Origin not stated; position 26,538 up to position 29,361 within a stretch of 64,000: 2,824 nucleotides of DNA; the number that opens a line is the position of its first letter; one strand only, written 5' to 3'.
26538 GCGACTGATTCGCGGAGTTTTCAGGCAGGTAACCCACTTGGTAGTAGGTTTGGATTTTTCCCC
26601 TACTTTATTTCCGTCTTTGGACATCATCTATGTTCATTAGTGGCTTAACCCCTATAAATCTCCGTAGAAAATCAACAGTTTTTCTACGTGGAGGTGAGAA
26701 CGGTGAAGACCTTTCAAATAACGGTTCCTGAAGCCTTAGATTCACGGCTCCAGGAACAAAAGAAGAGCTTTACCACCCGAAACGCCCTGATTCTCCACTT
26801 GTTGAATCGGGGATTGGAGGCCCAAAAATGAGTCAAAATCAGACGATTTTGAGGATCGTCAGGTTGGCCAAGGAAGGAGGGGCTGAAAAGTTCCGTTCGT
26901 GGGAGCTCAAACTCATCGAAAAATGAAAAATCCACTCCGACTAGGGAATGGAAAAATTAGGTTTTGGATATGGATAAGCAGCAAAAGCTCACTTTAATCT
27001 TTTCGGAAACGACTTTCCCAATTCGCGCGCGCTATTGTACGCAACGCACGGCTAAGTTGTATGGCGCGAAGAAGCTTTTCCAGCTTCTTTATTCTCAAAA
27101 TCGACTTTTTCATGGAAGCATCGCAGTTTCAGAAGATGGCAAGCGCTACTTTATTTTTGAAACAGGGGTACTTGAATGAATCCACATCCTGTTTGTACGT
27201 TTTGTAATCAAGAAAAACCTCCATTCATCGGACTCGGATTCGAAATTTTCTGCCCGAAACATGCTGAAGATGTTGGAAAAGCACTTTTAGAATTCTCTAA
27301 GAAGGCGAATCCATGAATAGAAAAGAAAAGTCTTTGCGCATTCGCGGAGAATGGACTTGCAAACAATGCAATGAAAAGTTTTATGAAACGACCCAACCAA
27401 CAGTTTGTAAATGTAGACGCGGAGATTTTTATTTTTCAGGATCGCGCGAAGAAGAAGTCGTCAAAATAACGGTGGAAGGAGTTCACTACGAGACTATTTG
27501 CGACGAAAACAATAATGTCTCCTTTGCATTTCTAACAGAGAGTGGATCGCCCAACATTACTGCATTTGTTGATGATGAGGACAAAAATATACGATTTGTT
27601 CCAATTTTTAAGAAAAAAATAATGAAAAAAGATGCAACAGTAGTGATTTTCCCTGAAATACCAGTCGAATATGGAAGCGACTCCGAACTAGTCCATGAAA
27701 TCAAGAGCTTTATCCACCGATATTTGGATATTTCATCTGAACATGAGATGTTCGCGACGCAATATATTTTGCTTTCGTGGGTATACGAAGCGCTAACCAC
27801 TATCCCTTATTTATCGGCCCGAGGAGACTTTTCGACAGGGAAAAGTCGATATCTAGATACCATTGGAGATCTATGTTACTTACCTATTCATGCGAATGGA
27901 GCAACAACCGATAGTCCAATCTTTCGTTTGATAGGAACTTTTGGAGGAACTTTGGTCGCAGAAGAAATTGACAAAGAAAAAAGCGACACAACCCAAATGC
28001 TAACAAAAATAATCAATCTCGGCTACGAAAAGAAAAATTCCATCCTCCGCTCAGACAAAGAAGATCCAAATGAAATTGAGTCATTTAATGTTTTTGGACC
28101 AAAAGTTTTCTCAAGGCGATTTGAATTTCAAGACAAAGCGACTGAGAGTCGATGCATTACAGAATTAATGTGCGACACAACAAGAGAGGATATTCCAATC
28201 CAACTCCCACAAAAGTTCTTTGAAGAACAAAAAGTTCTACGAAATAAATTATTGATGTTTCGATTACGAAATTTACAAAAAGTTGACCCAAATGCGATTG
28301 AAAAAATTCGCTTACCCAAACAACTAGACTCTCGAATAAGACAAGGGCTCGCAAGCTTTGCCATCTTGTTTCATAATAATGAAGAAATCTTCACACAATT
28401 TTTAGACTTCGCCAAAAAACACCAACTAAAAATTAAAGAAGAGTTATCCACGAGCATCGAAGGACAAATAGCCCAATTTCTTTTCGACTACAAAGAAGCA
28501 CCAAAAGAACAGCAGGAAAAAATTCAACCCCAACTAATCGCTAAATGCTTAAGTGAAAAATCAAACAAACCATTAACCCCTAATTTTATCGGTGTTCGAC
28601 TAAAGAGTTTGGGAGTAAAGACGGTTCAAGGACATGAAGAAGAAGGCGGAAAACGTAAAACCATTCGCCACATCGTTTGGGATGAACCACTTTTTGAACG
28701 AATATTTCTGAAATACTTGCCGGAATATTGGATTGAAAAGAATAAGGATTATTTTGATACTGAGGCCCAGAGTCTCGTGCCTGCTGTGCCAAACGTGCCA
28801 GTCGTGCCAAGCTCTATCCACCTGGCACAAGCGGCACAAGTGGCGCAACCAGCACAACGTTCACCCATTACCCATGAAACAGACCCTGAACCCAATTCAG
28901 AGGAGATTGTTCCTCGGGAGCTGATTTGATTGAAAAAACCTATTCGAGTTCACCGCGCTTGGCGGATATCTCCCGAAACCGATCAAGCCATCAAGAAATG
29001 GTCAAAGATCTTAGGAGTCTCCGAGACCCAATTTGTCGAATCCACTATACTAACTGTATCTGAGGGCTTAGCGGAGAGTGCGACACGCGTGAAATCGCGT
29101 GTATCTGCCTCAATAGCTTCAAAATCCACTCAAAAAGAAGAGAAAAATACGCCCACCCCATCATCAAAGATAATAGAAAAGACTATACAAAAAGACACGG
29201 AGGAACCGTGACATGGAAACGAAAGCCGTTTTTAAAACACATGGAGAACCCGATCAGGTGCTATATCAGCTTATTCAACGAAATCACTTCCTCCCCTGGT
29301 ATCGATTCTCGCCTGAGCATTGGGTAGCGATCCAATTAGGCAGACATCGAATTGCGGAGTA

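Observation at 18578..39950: tRNA-Arg(TCG)-targeted integrase and a roughly 21-kb low-GC accessory island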

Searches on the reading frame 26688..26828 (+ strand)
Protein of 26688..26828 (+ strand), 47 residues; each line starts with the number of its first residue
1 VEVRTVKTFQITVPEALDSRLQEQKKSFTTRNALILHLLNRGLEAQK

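Call 79: search_protein_families(library=pfam, proteins=[window:26688-26828:+], max_evalue=0.1)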
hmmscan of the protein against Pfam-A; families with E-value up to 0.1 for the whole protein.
seq(47 aa): 0 families

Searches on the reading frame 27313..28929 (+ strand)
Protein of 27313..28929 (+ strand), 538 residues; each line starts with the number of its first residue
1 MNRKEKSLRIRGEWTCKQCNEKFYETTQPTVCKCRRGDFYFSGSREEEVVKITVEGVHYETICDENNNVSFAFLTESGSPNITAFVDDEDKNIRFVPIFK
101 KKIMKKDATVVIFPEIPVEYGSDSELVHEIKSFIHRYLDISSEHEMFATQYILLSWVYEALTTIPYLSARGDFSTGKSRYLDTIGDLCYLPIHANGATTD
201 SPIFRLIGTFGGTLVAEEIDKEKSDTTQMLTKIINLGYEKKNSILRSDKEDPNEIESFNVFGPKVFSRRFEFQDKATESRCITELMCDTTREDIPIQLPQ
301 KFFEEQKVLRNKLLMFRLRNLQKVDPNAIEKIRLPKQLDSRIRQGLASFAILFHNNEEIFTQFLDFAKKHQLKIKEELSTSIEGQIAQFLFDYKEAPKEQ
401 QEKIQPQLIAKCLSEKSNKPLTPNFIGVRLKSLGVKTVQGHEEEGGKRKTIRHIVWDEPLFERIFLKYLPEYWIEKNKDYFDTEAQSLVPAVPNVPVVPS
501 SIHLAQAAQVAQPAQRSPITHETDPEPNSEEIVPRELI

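Call 7: search_protein_families(library=pfam, proteins=[window:27313-28929:+], max_evalue=0.01)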
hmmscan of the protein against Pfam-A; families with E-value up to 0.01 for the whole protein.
window:27313-28929:+ (538 aa): 0 families

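Call 30: search_protein_families(library=phrogs, proteins=[window:27313-28929:+], max_evalue=0.01)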
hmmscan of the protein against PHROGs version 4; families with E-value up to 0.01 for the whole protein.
window:27313-28929:+ (538 aa): 0 families

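Call 31: search_protein_families(library=padloc, proteins=[window:27313-28929:+], max_evalue=0.01)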
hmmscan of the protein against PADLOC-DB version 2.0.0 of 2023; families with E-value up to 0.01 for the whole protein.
window:27313-28929:+ (538 aa): 0 families

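Call 41: search_protein_representatives(protein=window:27313-28929:+)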
Query: 538 residues. Proteins with E-value up to 0.001 (for the whole library): 4358; up to 1e-10: 1918; up to 1e-30: 1028. The best 150 are listed.
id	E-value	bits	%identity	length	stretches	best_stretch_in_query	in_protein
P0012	0.0e+00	1223.5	100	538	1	1-538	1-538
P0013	6.0e-95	335.6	41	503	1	16-491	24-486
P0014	4.3e-94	332.8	45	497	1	95-479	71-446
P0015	1.6e-93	330.9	41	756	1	49-479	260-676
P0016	3.4e-92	326.5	42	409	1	13-397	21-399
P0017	4.5e-92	326.1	39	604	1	12-478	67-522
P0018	1.3e-87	311.4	41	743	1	51-503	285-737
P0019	2.0e-87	310.8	40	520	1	67-482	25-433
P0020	3.5e-87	310.0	46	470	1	108-469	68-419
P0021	3.3e-83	296.9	43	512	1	109-476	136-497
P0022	6.8e-83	295.8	42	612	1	58-471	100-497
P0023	1.3e-82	294.9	39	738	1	51-472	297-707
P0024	1.8e-82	294.4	41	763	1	45-474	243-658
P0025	1.4e-81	291.5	42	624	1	109-472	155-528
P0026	1.4e-80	288.2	38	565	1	56-498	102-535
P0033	1.8e-78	281.2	40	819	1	109-472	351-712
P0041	1.9e-76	274.6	41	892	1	109-461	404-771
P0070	1.4e-72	261.8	36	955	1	72-506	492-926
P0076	5.0e-72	260.0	39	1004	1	91-475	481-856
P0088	3.0e-71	257.4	36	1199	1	56-487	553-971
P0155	1.5e-65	238.6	39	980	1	92-473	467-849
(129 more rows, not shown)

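Call 42: search_protein_families(library=pfam, proteins=[P0015, P0018, P0088, P0076, P0070, P0041, P0033, P0155, P0013, P0017], max_evalue=0.001)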
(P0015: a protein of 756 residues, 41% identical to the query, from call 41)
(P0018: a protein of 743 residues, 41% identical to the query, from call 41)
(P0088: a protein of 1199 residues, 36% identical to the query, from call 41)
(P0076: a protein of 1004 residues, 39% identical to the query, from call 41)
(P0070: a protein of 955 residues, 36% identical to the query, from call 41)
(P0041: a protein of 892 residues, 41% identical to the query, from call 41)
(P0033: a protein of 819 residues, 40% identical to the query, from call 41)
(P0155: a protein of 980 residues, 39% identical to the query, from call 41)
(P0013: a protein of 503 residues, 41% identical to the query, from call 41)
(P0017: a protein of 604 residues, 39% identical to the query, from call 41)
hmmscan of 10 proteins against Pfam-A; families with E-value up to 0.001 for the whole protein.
P0015 (756 aa): 0 families

P0018 (743 aa): 0 families

P0088 (1199 aa): 1 family
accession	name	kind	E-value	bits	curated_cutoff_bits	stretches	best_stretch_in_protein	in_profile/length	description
PF04104.19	DNA_primase_lrg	-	1e-06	28.8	22.4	1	307-371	99-158/266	Eukaryotic and archaeal DNA primase, large subunit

P0076 (1004 aa): 1 family
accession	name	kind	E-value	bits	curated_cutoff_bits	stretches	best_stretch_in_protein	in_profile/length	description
PF04104.19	DNA_primase_lrg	-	6.4e-06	26.1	22.4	1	275-372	62-163/266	Eukaryotic and archaeal DNA primase, large subunit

P0070 (955 aa): 3 families
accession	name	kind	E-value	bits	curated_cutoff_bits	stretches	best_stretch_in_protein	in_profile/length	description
PF01807.25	Zn_ribbon_DnaG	-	1.9e-14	53.7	24.9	1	5-98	5-95/98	CHC2 zinc finger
PF08275.17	DNAG_N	-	1.3e-10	41.9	26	1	140-218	17-100/128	DNA primase catalytic core, N-terminal domain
PF13362.12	Toprim_3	-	6.7e-06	26.9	27.2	1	264-364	2-94/95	Toprim domain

P0041 (892 aa): 2 families
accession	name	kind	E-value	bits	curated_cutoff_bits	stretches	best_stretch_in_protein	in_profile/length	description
PF09250.16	Prim-Pol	-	3e-17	64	22.8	1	64-212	3-155/158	Bifunctional DNA primase/polymerase, N-terminal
PF08708.16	PriCT_1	-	3.5e-06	26.9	21.1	1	240-289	3-52/67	Primase C terminal 1 (PriCT-1)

P0033 (819 aa): 1 family
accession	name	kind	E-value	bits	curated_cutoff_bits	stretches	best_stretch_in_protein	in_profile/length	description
PF22763.1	NrS1-1_pol-like_HBD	-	5e-16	58.8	27.9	1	230-291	1-64/64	NrS-1 polymerase HBD domain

P0155 (980 aa): 0 families

P0013 (503 aa): 2 families
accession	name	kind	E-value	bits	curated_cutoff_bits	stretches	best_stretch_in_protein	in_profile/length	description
PF13592.12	HTH_33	-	5.8e-06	26.3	25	1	400-433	3-36/60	Winged helix-turn helix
PF12990.12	DUF3874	-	0.0004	21.1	28.3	0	398-435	20-60/71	Domain of unknonw function from B. Theta Gene description (DUF3874)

P0017 (604 aa): 1 family
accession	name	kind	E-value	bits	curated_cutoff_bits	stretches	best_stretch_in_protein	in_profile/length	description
PF22090.1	Gins51_C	-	1.5e-15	57.1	27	1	554-595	5-46/48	Gins51, C-terminal domain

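Call 43: search_solved_structures(query=window:27313-28929:+, max_evalue=1)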
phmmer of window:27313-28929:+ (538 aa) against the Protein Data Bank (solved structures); distinct sequences matched with E-value up to 1: 3.
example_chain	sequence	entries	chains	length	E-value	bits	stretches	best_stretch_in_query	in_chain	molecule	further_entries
6jsj_A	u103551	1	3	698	0.068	15.3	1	310-372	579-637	Dynamin-like GTPase MGM1, mitochondrial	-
5h79_D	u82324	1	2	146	0.31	13.2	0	219-258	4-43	Immunoglobulin G-binding protein A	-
4npf_Y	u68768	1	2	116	0.98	11.5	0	219-257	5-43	Immunoglobulin G-binding protein A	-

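Call 56: find_homologous_proteins(query=window:27313-28929:+, max_evalue=1e-10)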
Query window:27313-28929:+ (538 aa): 359 proteins with E <= 1e-10 among 5878 candidates; the best 120 are listed.
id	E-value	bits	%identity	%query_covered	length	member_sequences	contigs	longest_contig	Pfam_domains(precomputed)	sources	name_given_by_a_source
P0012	0.0e+0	1224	100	100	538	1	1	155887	-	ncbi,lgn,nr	ncbi:MAG: hypothetical protein Q8P05_06070 [Candidatus Diapherotrites archaeon]|nr:hypothetical prot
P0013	1.9e-94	336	40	88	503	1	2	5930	PF13592.13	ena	-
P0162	6.1e-94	334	40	78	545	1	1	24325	-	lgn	-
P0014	1.4e-93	333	43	72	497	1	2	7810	-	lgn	-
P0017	1.4e-91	326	40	76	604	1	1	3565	PF22090.2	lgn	-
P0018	4.1e-87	311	39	84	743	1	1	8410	-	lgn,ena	-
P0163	5.1e-85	305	39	81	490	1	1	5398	-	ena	-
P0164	9.5e-83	297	43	69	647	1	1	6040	-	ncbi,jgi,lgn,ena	-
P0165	9.7e-83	297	38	82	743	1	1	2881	PF09250.17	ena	-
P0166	1.4e-79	287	42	63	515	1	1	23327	-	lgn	-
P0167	2.5e-78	282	39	72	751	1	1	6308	PF09250.17,PF08708.17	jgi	jgi:hypothetical protein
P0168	2.9e-78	282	42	67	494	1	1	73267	-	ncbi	ncbi:MAG: hypothetical protein AB1374_04555 [Bacillota bacterium]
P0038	1.2e-76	277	38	78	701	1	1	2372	-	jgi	-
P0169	1.3e-76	277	37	77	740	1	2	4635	-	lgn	-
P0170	1.9e-76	276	39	73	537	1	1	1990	-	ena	-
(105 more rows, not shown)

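Call 68: predict_structure(alignment_id=A4)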
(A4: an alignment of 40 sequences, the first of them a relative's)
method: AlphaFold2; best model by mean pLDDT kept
length: 538 residues; sequences in the alignment: 40
mean_pLDDT: 84.0   pTM: 0.79
mean pLDDT of the five models: 84.0, 83.5, 82.9, 82.0, 80.6
residues with pLDDT >= 90: 340; 70-90: 86; 50-70: 47; < 50: 65
segments of 3 or more residues with pLDDT < 50: 1-11, 486-526, 528-538
pLDDT, mean of each block of 10 residues (from residue 1): 37 64 59 58 82 97 93 97 96 90 64 96 96 98 94 97 95 94 98 79 90 90 78 93 91 93 95 88 95 95 98 98 92 86 88 88 88 92 98 95 96 96 98 97 92 96 96 92 56 39 32 36 41 42
secondary structure, 60 per line:
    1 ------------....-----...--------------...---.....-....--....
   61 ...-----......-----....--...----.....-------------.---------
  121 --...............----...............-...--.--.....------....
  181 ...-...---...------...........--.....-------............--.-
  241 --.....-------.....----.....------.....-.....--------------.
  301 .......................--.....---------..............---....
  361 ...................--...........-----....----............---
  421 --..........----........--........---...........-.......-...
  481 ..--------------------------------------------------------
elements in order: E13-16 E22-24 E39-41 E45-49 E51-54 E57-63 E69-74 E80-83 E86-88 E93-97 H123-137 H142-156 E166-170 H177-183 E191-193 H200-210 E213-217 H225-236 E243-247 E255-259 E264-268 H275-279 E281-285 H300-323 H326-330 H340-353 H357-379 H382-392 H398-401 H406-417 H423-432 E437-444 E447-454 H458-468 H470-476 H478-482

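Call 70: fold_search(model_id=the predicted structure, library=pdb)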
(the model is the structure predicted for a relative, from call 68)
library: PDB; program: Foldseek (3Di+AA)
matches with E <= 10: 1117; with E <= 0.001: 143
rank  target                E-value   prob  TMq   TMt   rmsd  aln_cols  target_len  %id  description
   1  6k9c_B                6.7e-09  1.00  0.34  0.42  11.7       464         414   11  The apo structure of NrS-1 C terminal region (305-718) (released 2020-04-08)
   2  6k9c_A                1.6e-08  1.00  0.34  0.41  11.4       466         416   11  The apo structure of NrS-1 C terminal region (305-718) (released 2020-04-08)
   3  6k9e_B                4.6e-08  1.00  0.34  0.42  11.1       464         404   12  The A form apo structure of NrS-1 C terminal region-CTR(305-718) (released 2020-06-17)
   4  6lrb_C                5.1e-08  1.00  0.35  0.43  11.9       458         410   12  The A form apo structure of NrS-1 C terminal region-CTR (released 2020-04-08)
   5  6lrb_A                6.7e-08  1.00  0.36  0.44  11.0       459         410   11  The A form apo structure of NrS-1 C terminal region-CTR (released 2020-04-08)
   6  6lrb_D                7.9e-08  1.00  0.34  0.42  11.9       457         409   12  The A form apo structure of NrS-1 C terminal region-CTR (released 2020-04-08)
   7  6lrb_B                9.2e-08  1.00  0.35  0.43  11.2       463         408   11  The A form apo structure of NrS-1 C terminal region-CTR (released 2020-04-08)
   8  6k9e_C                9.7e-08  1.00  0.33  0.41  11.3       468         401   12  The A form apo structure of NrS-1 C terminal region-CTR(305-718) (released 2020-06-17)
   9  6k9e_A                1.3e-07  1.00  0.32  0.40  11.4       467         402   12  The A form apo structure of NrS-1 C terminal region-CTR(305-718) (released 2020-06-17)
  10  6lrb_F                2.3e-07  1.00  0.35  0.43  11.9       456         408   12  The A form apo structure of NrS-1 C terminal region-CTR (released 2020-04-08)
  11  9e2z_7                7.0e-07  1.00  0.31  0.30  16.0       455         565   12  Cryo-EM structure of human CMG helicase stalled at G4-containing DNA template (released 2025-03-26)
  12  7pds_C                9.2e-07  1.00  0.33  0.38  11.8       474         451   11  The structure of PriRep1 with dsDNA (released 2022-07-13)
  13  6skl_4                9.2e-07  1.00  0.26  0.21  19.1       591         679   11  Cryo-EM structure of the CMG Fork Protection Complex at a replication fork - Conformation 1 (released 2020-05-06)
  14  8emc_K                1.4e-06  1.00  0.29  0.25  10.8       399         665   14  CryoEM characterization of BrxL -- a unique AAA+ phage restriction Factor. (released 2023-02-01)
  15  8s0e_A                1.6e-06  1.00  0.18  0.25  17.3       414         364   11  H. sapiens OCCM bound to double stranded DNA (released 2024-10-02)
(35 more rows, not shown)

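Call 73: search_protein_families(library=ncbifam, proteins=[window:27313-28929:+], max_evalue=0.001)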
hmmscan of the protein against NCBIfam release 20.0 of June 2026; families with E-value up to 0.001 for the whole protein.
window:27313-28929:+ (538 aa): 0 families

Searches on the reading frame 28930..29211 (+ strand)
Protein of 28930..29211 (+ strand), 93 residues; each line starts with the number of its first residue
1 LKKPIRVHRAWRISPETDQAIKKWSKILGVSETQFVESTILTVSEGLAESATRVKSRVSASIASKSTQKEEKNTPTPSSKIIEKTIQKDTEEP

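Call 7: search_protein_families(library=pfam, proteins=[window:28930-29211:+], max_evalue=0.01)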
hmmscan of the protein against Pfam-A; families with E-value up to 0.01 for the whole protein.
window:28930-29211:+ (93 aa): 0 families

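Call 30: search_protein_families(library=phrogs, proteins=[window:28930-29211:+], max_evalue=0.01)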
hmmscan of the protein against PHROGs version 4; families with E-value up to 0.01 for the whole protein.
window:28930-29211:+ (93 aa): 1 family
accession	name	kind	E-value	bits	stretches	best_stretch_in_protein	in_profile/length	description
phrog_28864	-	unknown function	0.0086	16.1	1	22-93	143-216/336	-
